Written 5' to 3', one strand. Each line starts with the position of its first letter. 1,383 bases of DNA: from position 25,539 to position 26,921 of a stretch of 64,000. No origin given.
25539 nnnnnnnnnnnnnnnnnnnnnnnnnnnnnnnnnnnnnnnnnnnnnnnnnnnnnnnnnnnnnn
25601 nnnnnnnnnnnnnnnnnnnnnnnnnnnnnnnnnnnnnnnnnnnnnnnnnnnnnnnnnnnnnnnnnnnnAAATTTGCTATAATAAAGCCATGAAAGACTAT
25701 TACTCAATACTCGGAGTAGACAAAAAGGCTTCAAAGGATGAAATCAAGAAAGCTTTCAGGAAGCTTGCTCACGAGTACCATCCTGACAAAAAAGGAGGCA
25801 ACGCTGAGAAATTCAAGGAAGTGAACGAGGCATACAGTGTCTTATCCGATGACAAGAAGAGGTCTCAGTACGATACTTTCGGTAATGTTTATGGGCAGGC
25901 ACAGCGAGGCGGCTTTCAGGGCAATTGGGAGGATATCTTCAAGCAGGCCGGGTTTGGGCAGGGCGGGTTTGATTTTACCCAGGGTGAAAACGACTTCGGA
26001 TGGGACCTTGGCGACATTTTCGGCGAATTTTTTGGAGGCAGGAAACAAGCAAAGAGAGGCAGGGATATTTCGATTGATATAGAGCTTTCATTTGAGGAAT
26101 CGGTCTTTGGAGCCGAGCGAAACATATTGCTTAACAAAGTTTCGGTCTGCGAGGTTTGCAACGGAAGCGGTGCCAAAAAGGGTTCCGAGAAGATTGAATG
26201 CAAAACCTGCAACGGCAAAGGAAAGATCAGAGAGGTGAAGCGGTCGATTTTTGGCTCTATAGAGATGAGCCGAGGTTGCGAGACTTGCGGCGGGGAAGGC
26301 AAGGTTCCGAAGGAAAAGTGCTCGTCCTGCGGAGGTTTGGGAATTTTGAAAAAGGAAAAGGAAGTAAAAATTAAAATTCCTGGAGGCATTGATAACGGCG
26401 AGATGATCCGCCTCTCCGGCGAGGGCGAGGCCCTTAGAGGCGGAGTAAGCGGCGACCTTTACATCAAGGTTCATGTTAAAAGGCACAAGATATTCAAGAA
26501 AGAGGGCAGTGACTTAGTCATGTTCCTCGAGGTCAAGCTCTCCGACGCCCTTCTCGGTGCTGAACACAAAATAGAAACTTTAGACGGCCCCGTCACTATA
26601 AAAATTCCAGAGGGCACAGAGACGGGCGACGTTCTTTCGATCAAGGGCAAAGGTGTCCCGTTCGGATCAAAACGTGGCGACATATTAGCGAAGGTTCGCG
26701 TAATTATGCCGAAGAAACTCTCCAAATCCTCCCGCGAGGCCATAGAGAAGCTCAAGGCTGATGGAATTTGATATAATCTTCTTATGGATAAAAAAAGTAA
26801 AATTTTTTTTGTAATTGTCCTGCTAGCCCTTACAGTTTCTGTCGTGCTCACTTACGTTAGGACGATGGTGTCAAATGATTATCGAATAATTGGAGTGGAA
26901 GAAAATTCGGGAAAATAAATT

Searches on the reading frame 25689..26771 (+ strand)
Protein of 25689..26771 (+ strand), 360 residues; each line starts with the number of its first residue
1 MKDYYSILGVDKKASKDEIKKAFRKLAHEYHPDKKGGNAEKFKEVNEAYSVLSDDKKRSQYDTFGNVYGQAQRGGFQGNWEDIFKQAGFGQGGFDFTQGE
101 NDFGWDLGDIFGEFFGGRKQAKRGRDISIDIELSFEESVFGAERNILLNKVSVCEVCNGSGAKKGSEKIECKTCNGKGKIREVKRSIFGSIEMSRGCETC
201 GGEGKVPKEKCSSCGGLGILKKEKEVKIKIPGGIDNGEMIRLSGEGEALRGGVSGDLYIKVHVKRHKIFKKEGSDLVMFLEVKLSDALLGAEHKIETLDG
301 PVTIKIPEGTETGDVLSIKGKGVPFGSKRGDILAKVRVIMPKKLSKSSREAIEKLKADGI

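Call 30: search_protein_families(library=pfam, proteins=[window:25689-26771:+], max_evalue=0.00001)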
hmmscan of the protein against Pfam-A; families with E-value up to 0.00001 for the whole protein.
window:25689-26771:+ (360 aa): 3 families
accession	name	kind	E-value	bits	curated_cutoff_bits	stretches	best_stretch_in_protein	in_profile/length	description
PF01556.23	DnaJ_C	-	1.3e-41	142.6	26.6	1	127-341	1-152/152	DnaJ C terminal domain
PF00226.36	DnaJ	-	2.2e-25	89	27.8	1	3-62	1-63/63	DnaJ domain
PF00684.25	DnaJ_CXXCXGXG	-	3e-14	53.5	32.7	1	154-216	1-63/65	DnaJ central domain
